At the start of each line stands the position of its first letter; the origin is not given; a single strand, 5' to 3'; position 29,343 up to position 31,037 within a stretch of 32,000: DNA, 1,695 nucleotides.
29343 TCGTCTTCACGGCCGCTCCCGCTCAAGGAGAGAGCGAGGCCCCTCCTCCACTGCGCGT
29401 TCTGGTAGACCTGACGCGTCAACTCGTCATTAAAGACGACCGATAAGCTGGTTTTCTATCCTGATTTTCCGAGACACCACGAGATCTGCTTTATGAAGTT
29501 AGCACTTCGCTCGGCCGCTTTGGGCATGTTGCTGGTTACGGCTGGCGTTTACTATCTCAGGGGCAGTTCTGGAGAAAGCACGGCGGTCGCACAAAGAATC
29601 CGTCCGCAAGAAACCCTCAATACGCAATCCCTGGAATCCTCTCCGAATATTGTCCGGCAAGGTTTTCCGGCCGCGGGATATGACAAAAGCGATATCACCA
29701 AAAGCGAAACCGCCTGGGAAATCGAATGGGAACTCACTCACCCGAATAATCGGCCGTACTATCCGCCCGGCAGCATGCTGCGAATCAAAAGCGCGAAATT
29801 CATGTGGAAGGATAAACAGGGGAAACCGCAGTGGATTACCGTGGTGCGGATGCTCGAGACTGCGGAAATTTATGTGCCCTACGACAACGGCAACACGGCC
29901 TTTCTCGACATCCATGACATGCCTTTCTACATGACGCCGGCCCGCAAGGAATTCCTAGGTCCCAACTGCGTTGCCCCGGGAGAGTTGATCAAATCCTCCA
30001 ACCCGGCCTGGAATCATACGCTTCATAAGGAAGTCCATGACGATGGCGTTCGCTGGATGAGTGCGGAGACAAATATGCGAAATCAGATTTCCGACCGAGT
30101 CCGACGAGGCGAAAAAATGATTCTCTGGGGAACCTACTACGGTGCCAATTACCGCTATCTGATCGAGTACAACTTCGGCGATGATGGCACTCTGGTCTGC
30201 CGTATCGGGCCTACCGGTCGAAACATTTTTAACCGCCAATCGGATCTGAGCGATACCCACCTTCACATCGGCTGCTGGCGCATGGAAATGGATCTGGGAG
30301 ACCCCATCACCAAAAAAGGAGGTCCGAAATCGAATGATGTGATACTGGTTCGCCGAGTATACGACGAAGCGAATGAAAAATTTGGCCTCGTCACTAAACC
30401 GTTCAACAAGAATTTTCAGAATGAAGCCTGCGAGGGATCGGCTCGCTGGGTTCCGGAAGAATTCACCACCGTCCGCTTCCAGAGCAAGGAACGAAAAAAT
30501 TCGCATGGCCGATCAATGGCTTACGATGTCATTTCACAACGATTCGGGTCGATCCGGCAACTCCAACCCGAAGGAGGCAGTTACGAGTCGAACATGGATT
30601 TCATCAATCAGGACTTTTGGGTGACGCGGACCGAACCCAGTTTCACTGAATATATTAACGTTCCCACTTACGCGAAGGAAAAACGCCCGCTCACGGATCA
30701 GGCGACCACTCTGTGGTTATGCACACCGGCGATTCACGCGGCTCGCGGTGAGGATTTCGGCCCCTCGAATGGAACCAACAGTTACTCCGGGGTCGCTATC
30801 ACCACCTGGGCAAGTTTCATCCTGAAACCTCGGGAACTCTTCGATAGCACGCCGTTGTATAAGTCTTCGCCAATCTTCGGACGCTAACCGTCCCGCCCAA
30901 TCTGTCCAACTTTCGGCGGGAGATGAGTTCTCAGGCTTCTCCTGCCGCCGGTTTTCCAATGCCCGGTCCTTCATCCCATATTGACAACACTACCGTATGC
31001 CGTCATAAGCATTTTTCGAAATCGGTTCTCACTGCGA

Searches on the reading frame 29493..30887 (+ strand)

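Call 102: search_protein_families(library=pfam, proteins=[window:29493-30887:+], max_evalue=0.00001)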
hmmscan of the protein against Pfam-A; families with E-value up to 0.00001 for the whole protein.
window:29493-30887:+ (464 aa): 1 family
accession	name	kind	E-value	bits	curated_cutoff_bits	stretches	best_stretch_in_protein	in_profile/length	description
PF01179.26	Cu_amine_oxid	-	7.8e-15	55.1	27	1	183-454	124-405/407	Copper amine oxidase, enzyme domain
